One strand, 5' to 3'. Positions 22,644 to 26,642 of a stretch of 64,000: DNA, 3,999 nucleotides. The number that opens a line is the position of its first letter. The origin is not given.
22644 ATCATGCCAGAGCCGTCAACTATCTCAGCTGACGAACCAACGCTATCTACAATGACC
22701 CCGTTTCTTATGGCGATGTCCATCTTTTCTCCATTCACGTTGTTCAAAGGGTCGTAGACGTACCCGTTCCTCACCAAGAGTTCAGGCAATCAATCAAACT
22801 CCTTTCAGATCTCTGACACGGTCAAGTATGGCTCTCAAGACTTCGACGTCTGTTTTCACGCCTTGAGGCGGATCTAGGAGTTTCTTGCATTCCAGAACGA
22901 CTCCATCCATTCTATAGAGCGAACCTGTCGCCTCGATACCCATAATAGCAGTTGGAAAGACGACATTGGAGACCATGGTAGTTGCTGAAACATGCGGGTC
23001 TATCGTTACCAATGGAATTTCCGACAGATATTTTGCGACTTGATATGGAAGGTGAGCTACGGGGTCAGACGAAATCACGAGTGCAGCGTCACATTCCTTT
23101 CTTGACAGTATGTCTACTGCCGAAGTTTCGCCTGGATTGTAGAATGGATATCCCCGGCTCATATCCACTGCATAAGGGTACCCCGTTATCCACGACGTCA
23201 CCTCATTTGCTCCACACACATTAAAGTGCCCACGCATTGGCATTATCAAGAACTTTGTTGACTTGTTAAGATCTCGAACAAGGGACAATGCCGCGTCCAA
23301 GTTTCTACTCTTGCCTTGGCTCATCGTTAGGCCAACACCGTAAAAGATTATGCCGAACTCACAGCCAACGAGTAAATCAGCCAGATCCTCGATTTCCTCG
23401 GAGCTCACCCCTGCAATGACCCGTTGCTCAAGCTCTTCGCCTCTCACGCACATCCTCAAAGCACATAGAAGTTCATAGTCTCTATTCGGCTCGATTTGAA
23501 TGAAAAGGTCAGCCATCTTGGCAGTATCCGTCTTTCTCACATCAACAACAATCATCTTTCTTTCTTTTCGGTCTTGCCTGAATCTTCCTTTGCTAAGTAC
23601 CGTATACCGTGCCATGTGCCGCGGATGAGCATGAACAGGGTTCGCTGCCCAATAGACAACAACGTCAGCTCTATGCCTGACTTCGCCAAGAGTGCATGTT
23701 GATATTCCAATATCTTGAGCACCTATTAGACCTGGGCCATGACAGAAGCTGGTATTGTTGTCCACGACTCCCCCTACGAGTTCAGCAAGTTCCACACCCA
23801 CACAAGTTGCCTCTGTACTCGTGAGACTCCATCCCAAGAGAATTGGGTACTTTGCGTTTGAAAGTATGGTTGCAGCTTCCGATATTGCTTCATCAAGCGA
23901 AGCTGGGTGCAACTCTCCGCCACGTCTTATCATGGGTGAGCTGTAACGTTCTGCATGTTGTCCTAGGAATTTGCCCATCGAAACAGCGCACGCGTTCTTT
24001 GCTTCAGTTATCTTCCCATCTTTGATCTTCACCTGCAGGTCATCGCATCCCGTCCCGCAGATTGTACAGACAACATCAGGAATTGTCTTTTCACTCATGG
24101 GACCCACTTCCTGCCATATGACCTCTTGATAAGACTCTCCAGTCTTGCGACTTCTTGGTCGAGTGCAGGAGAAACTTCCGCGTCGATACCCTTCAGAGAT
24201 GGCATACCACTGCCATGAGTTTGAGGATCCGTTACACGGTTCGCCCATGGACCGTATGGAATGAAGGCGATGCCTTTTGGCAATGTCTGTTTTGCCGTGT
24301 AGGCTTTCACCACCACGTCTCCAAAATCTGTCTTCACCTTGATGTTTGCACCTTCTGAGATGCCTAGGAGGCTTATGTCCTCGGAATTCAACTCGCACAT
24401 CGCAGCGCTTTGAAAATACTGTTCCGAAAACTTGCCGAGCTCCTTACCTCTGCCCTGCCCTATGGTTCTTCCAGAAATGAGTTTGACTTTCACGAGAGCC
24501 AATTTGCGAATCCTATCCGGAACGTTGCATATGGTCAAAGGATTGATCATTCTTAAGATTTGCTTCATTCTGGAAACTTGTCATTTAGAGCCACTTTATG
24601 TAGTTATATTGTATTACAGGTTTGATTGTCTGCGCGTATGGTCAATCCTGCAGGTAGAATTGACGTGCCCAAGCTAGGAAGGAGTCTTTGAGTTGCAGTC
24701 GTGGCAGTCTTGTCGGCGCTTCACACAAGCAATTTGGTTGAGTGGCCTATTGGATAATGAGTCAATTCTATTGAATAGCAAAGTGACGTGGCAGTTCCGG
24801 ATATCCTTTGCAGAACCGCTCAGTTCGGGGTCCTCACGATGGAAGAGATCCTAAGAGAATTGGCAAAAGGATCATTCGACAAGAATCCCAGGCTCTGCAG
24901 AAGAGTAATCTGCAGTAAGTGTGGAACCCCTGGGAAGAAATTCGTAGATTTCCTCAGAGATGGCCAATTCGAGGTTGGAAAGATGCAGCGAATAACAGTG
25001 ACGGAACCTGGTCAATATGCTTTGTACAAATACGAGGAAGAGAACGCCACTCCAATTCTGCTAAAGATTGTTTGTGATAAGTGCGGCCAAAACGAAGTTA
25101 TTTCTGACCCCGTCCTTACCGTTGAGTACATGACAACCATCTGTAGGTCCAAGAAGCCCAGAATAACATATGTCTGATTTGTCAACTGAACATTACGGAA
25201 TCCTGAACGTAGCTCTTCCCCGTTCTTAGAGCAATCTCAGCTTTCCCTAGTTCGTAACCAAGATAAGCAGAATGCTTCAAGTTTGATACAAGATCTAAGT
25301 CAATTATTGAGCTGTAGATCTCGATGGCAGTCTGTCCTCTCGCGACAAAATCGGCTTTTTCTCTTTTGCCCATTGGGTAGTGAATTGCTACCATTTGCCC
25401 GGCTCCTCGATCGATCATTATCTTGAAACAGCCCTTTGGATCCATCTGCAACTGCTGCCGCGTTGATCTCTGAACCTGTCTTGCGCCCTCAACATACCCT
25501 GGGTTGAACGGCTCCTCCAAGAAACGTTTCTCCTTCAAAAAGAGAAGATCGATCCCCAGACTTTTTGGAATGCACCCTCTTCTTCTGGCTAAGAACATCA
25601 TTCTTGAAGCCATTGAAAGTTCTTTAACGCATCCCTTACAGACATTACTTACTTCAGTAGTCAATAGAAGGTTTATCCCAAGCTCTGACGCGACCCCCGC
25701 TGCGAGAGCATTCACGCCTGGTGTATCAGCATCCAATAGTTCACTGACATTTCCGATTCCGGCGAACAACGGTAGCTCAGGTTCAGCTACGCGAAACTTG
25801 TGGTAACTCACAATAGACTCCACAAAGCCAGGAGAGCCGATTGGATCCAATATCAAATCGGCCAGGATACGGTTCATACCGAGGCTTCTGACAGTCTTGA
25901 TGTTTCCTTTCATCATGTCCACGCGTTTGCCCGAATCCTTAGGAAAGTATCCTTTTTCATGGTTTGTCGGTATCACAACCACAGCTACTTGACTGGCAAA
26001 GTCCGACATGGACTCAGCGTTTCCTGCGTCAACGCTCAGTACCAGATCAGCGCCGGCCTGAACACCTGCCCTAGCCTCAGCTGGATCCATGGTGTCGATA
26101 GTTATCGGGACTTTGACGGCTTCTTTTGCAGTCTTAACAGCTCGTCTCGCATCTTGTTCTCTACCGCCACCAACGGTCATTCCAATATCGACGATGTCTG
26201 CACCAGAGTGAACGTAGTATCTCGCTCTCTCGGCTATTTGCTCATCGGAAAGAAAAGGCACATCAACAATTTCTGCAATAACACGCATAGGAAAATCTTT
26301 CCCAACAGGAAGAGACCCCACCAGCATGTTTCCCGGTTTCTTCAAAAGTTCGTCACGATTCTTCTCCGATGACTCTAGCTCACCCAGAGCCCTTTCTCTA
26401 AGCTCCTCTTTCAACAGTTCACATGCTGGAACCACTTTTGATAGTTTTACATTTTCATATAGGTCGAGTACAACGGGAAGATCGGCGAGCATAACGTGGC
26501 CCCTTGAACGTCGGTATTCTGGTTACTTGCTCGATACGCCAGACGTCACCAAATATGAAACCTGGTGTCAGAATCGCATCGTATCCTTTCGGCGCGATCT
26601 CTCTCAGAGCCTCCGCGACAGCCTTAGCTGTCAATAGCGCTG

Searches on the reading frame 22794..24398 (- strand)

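Call 23: search_protein_families(library=ncbifam, proteins=[window:22794-24398:-], max_evalue=0.00001)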
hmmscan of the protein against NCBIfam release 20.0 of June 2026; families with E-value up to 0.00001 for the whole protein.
window:22794-24398:- (534 aa): 7 families
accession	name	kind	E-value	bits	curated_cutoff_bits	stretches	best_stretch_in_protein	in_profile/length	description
TIGR03129.1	one_C_dehyd_B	equivalog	3.3e-170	566.2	327.8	1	108-528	1-421/421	formylmethanofuran dehydrogenase subunit B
TIGR01591.1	Fdh-alpha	equivalog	6.1e-35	120.4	666.25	2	109-321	1-226/672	formate dehydrogenase subunit alpha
NF041323.1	Nitr_red_NasA_Halo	equivalog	1.7e-24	86.4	1000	2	135-330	35-234/673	assimilatory nitrate reductase NasA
NF047855.1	AssmNtatRedNasC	equivalog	9e-14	50.7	1100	1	147-341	73-271/708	assimilatory nitrate reductase catalytic subunit NasC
TIGR01701.1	Fdhalpha-like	subfamily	6.2e-13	47.8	582.15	0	328-401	327-402/744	FdhF/YdeP family oxidoreductase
TIGR01973.1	NuoG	equivalog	2.7e-10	39.7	470.05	1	147-524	265-606/606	NADH-quinone oxidoreductase subunit NuoG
NF007406.0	PRK09939.1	equivalog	1.5e-07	30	1473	0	325-411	337-423/759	acid resistance putative oxidoreductase YdeP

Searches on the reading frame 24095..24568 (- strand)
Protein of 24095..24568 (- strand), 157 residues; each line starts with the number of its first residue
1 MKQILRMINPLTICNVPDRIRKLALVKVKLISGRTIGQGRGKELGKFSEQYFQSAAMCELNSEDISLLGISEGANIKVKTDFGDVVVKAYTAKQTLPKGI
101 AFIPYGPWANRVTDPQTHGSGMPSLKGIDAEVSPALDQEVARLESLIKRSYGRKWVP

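Call 30: search_protein_families(library=pfam, proteins=[window:24095-24568:-], max_evalue=0.001)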
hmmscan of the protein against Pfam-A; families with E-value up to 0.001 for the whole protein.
window:24095-24568:- (157 aa): 1 family
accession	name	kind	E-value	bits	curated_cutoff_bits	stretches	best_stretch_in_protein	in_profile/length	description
PF01568.27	Molydop_binding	-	1.3e-14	54.6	26.8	1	30-127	3-108/110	Molydopterin dinucleotide binding domain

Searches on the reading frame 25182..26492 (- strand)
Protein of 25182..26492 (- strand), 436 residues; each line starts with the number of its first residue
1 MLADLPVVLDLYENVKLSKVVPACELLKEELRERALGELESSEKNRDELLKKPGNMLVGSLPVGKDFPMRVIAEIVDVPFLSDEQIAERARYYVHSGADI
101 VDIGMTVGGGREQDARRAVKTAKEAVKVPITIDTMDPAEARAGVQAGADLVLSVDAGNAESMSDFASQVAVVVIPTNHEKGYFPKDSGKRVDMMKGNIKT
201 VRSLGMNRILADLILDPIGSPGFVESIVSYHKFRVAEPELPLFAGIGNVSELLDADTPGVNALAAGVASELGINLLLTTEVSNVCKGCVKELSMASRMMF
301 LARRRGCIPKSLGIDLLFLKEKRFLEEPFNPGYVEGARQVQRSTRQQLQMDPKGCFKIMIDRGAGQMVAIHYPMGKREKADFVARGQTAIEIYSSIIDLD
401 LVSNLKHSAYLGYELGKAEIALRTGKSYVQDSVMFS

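Call 23: search_protein_families(library=ncbifam, proteins=[window:25182-26492:-], max_evalue=0.00001)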
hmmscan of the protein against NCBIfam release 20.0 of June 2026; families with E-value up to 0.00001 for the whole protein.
window:25182-26492:- (436 aa): 5 families
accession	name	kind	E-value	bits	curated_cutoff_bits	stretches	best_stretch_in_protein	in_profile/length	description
TIGR00284.1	TIGR00284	hypoth_equivalog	1.7e-95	320.4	256.65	1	4-432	94-495/497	dihydropteroate synthase-like protein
NF002128.0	PRK00964.1-6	equivalog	2e-16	60.1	568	1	335-432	274-369/390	tetrahydromethanopterin S-methyltransferase subunit A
NF005719.0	PRK07535.1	domain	3.3e-08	33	259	1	84-270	25-219/268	methyltetrahydrofolate:corrinoid/iron-sulfur protein methyltransferase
NF040758.1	CODH_ACS_meth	exception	1.4e-07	31.2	370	1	83-218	27-166/261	carbon monoxide dehydrogenase/acetyl-CoA synthase methytransferase subunit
TIGR01496.1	DHPS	equivalog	5.3e-07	29.5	162.6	1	80-190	19-137/258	dihydropteroate synthase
